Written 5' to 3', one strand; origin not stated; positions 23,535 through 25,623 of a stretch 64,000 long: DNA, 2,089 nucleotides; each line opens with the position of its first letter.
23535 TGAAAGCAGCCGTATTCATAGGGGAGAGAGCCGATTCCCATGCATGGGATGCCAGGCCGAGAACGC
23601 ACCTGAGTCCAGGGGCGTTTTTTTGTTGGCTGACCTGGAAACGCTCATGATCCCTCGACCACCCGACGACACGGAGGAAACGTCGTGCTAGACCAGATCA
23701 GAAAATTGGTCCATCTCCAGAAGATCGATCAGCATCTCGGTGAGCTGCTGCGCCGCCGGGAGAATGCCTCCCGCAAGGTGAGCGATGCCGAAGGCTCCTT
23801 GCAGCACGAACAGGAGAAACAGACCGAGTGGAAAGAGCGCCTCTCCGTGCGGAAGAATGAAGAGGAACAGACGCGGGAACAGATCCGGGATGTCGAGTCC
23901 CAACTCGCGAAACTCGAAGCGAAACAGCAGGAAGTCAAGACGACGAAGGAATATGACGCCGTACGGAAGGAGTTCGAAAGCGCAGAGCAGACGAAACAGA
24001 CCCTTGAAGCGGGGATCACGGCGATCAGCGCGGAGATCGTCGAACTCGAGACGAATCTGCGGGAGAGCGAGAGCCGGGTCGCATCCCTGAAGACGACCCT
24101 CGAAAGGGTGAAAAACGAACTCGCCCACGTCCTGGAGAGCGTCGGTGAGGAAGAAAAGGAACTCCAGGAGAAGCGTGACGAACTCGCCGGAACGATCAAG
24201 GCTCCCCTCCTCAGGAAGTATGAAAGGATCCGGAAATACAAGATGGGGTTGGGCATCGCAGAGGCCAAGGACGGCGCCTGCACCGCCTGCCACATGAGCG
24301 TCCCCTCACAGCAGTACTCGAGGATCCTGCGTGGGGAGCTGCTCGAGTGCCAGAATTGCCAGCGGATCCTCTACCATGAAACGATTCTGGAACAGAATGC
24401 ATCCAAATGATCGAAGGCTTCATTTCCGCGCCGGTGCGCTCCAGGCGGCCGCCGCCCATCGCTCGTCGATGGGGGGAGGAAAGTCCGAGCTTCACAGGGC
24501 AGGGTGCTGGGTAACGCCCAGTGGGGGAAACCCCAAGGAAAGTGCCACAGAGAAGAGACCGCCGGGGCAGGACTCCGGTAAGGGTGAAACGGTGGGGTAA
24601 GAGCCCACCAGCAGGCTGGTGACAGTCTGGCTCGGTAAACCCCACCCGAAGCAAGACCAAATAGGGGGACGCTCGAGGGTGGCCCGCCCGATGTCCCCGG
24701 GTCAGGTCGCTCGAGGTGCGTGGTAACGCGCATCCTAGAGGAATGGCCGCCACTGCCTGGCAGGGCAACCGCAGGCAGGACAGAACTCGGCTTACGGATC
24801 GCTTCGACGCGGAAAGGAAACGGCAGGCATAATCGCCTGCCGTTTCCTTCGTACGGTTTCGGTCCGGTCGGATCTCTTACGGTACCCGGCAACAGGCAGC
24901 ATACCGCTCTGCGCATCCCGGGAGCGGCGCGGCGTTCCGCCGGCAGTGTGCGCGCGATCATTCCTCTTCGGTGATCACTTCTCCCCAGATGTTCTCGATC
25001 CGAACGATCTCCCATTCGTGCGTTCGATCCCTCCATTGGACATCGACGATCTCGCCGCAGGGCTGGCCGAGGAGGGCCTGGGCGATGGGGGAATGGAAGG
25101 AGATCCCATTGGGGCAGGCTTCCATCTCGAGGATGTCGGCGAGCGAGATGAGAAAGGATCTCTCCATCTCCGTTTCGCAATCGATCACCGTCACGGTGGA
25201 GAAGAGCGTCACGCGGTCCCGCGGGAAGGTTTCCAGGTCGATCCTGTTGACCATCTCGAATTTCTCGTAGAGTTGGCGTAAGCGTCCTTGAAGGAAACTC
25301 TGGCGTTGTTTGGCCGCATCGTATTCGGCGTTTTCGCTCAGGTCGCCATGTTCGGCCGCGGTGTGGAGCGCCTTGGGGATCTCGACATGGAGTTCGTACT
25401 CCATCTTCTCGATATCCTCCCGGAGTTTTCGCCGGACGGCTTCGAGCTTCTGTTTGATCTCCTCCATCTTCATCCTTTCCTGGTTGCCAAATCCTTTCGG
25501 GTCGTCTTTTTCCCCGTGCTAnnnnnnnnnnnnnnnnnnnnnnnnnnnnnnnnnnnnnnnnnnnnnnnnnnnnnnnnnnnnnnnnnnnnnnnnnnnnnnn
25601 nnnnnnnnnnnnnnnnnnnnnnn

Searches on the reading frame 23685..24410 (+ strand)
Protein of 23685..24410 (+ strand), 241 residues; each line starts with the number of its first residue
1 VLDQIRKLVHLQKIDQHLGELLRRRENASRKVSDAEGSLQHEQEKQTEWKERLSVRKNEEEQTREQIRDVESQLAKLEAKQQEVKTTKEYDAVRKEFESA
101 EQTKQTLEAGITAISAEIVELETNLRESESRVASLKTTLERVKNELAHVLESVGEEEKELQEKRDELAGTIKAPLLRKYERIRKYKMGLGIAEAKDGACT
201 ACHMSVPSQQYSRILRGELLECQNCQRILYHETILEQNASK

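Call 14: search_protein_families(library=pfam, proteins=[window:23685-24410:+], max_evalue=0.0001)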
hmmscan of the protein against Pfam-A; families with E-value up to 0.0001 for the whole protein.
window:23685-24410:+ (241 aa): 3 families
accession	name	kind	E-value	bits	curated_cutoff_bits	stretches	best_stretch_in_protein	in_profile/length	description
PF02591.20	Zn_ribbon_9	-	1.4e-10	41.5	29.1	1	198-229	1-33/33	C4-type zinc ribbon domain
PF24481.2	CT398_CC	-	3.1e-06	27.6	27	1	11-185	1-178/180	CT398-like coiled coil hairpin domain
PF08614.16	ATG16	-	1.9e-05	25.4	33.7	0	11-109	83-179/200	Autophagy protein 16 (ATG16)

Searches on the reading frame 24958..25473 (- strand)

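Call 15: search_protein_families(library=pfam, proteins=[window:24958-25473:-], max_evalue=0.0001)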
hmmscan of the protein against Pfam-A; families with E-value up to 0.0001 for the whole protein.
window:24958-25473:- (171 aa): 2 families
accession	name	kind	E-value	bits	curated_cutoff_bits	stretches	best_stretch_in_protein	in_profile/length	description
PF03449.20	GreA_GreB_N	-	1.2e-15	57.9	24.5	1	15-73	9-67/71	Transcription elongation factor, N-terminal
PF01272.25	GreA_GreB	-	2.9e-12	46.8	26.9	1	85-160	3-76/77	Transcription elongation factor, GreA/GreB, C-term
